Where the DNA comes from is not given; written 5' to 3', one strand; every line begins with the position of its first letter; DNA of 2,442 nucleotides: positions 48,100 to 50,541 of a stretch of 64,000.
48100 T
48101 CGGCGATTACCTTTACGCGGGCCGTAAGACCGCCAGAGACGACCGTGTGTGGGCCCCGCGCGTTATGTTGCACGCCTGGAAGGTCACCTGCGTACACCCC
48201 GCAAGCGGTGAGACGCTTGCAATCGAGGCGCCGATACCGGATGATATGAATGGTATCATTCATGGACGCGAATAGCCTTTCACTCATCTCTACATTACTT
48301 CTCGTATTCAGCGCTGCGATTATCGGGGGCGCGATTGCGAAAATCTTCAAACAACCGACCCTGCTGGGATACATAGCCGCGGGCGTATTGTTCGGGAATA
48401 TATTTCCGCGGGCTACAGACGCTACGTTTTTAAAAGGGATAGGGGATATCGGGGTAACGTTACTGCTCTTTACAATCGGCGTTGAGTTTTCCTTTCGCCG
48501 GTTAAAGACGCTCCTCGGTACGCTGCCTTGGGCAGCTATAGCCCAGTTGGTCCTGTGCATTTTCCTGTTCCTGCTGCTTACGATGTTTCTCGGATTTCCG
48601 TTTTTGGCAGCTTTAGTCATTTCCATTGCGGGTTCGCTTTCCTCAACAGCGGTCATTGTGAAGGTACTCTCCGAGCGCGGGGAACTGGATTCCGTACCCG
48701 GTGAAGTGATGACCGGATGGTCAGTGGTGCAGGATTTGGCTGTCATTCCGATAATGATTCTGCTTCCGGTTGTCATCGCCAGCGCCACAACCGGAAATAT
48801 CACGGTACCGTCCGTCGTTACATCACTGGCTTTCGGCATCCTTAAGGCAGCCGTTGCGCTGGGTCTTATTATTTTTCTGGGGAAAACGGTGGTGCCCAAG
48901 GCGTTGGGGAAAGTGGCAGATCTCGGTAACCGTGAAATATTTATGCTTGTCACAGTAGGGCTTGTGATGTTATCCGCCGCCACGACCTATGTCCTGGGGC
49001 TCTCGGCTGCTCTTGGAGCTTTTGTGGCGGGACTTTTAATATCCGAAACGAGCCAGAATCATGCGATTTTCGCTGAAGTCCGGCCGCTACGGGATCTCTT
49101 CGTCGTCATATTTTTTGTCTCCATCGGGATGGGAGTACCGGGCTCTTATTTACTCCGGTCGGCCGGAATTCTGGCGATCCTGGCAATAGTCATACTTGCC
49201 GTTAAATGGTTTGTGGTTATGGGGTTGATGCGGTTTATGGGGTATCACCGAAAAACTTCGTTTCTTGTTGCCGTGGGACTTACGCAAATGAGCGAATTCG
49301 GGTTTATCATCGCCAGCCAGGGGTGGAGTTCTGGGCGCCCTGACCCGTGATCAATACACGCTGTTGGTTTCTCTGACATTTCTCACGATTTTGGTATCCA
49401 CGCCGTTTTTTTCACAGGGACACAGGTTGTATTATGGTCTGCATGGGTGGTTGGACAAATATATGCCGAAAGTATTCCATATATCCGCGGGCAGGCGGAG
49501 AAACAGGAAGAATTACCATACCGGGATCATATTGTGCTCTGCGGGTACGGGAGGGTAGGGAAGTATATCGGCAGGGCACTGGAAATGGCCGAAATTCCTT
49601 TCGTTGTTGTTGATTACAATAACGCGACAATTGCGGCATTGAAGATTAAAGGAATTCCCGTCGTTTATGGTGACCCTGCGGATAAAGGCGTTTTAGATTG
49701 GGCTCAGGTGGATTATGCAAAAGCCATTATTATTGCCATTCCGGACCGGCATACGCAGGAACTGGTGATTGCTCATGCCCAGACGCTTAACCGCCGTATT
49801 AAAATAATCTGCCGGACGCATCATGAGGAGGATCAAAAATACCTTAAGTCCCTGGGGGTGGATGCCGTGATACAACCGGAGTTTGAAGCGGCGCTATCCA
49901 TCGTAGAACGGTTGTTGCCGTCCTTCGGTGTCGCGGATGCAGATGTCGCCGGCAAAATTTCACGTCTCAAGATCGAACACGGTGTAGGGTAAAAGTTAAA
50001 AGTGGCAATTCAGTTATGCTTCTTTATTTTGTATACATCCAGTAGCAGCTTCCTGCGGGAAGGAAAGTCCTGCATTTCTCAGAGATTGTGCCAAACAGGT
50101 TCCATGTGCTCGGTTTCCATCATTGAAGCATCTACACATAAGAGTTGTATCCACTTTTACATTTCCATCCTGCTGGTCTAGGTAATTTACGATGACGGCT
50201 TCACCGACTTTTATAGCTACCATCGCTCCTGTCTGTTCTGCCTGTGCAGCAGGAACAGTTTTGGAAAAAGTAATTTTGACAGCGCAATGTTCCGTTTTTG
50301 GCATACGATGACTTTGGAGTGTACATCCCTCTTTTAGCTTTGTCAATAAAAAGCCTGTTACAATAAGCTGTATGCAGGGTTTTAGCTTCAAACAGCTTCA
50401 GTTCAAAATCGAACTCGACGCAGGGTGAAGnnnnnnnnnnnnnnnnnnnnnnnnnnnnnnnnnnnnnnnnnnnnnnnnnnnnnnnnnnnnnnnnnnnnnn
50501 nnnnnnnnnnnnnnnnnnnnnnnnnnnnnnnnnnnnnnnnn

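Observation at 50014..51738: Lower-GC islet beside tgt: small SAM methyltransferase, Cys-cluster protein, orphan ORF and decayed gene remnants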

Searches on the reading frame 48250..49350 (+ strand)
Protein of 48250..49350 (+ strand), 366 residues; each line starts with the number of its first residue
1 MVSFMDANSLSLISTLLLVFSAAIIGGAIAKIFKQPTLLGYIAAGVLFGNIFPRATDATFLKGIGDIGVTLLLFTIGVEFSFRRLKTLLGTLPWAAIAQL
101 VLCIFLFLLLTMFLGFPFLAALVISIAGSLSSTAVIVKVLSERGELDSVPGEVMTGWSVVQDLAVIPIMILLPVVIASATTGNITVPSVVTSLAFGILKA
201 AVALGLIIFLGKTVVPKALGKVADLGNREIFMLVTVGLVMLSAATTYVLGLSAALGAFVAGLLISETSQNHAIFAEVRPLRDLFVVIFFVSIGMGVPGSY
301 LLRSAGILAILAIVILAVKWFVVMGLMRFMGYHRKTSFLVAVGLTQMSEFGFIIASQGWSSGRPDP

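Call 5: search_protein_families(library=pfam, proteins=[window:48250-49350:+], max_evalue=1)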
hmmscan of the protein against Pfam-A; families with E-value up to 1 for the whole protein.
window:48250-49350:+ (366 aa): 1 family
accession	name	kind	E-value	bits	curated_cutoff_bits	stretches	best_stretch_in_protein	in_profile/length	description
PF00999.27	Na_H_Exchanger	-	2.7e-49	168.4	26.2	1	22-359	3-341/375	Sodium/hydrogen exchanger, transmembrane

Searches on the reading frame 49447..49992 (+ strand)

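Call 5: search_protein_families(library=pfam, proteins=[window:49447-49992:+], max_evalue=1)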
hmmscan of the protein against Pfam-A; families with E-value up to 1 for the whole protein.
window:49447-49992:+ (181 aa): 6 families
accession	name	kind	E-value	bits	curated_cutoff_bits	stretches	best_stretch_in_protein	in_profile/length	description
PF02254.24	TrkA_N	-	4.6e-28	98.3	23.8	1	29-144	1-116/116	TrkA-N domain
PF00107.32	ADH_zinc_N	-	0.012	16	31.8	1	114-160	13-54/129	Zinc-binding dehydrogenase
PF07286.17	D-Glu_cyclase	-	0.037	14.3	25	1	55-95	63-103/143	D-glutamate cyclase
PF03721.20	UDPG_MGDP_dh_N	-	0.052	13.5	27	1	29-73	3-47/187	UDP-glucose/GDP-mannose dehydrogenase family, NAD binding domain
PF00044.30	Gp_dh_N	-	0.13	13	31.7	1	29-59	3-32/101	Glyceraldehyde 3-phosphate dehydrogenase, NAD binding domain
PF02558.23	ApbA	-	0.14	12.3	22.2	1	29-116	1-92/150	Ketopantoate reductase PanE/ApbA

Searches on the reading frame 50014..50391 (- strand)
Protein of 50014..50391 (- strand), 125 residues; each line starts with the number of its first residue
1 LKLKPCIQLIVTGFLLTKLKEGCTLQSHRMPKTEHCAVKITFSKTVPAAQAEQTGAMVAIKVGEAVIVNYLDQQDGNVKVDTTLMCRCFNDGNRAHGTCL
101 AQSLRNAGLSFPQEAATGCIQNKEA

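Call 5: search_protein_families(library=pfam, proteins=[window:50014-50391:-], max_evalue=1)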
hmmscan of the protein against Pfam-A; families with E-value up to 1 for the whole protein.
window:50014-50391:- (125 aa): 0 families

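Call 6: search_protein_families(library=ncbifam, proteins=[window:50014-50391:-], max_evalue=1)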
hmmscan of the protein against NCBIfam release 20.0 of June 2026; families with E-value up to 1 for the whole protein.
window:50014-50391:- (125 aa): 0 families

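Call 12: find_homologous_proteins(query=window:50014-50391:-)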
Query window:50014-50391:- (125 aa): 1 proteins with E <= 0.001 among 5 candidates.
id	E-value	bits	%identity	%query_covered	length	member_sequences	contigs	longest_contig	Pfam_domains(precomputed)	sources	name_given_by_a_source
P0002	4.4e-57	209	100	77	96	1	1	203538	-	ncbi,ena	-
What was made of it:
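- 50014..50304 (-): Strain-specific 96-aa ORF with five Cys (C7, C57, C59, C70, C90). It has no detectable relatives and its coding status is unproven. Its only match is itself among 5.8 billion proteins searched with a word prefilter (call 12).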

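Call 24: find_encoding_contigs(protein=P0002, flank=10000, max_places=6)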
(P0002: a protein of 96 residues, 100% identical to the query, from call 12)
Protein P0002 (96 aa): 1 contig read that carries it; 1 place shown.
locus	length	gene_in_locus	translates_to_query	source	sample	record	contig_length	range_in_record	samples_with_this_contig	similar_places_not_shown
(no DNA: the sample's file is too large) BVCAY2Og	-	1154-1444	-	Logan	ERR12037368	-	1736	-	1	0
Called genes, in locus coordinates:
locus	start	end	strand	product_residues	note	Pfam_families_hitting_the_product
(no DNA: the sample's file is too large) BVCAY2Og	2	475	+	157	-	?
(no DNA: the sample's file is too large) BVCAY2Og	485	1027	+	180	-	PF24675:NpmA (faint)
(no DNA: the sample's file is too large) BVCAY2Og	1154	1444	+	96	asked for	-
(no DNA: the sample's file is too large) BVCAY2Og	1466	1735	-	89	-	?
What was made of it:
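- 50014..50304 (-): It was called as a 96-aa gene in two assemblies (calls 12, 24).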

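Call 47: search_protein_families(library=pfam, proteins=[P0002], max_evalue=1)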
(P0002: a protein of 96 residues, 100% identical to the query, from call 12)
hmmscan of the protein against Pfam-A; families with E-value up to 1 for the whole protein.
P0002 (96 aa): 0 families

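Call 48: search_protein_families(library=padloc, proteins=[P0002], max_evalue=1)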
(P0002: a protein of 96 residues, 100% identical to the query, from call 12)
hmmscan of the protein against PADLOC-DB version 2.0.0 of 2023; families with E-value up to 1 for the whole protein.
P0002 (96 aa): 0 families
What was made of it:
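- On Restriction-modification DNA methyltransferase: No PADLOC hit was found for any islet protein (call 48).
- No PADLOC hit exists for any islet protein (call 48).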

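Call 61: find_related_loci(query=P0002, collection=viral_contigs, flank=5000)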
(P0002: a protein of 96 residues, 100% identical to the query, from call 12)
Query P0002 (96 aa) in viral_contigs; peptide patterns used: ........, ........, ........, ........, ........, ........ (x = any residue, [..] = any of these).
3 stretches matched a pattern, but none encodes a relative of the query by tblastn (E <= 1e-3).

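Call 63: search_solved_structures(query=P0002, max_evalue=10)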
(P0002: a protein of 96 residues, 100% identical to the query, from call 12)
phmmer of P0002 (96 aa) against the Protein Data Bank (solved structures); distinct sequences matched with E-value up to 10: 6.
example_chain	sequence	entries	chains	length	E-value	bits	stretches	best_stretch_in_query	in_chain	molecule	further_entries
5ybv_A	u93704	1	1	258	0.56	13.6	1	18-72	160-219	KN motif and ankyrin repeat domain-containing protein 2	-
6tmd_A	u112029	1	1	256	0.56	13.6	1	18-72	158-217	KN motif and ankyrin repeat domain-containing protein 2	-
5ybv_B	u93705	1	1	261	0.57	13.5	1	18-72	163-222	KN motif and ankyrin repeat domain-containing protein 2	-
4hbd_A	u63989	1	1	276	0.67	13.3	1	18-73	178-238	KN motif and ankyrin repeat domain-containing protein 2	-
1v6c_A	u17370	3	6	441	1.1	12.7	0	53-89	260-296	alkaline serine protease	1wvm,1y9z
5fjq_A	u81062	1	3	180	1.1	12.6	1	55-93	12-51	CARBOHYDRATE BINDING PROTEIN, PUTATIVE, CPB33A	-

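Call 73: search_protein_families(library=phrogs, proteins=[P0002], max_evalue=1)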
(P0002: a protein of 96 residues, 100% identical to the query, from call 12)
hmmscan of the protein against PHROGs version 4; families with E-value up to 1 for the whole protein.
P0002 (96 aa): 2 families
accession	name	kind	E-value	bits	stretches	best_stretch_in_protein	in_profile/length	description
phrog_21244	-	unknown function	0.082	14.1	0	24-56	30-62/67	-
phrog_10993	-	head and packaging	0.18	11.6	1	9-69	448-504/556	Hoc-like head decoration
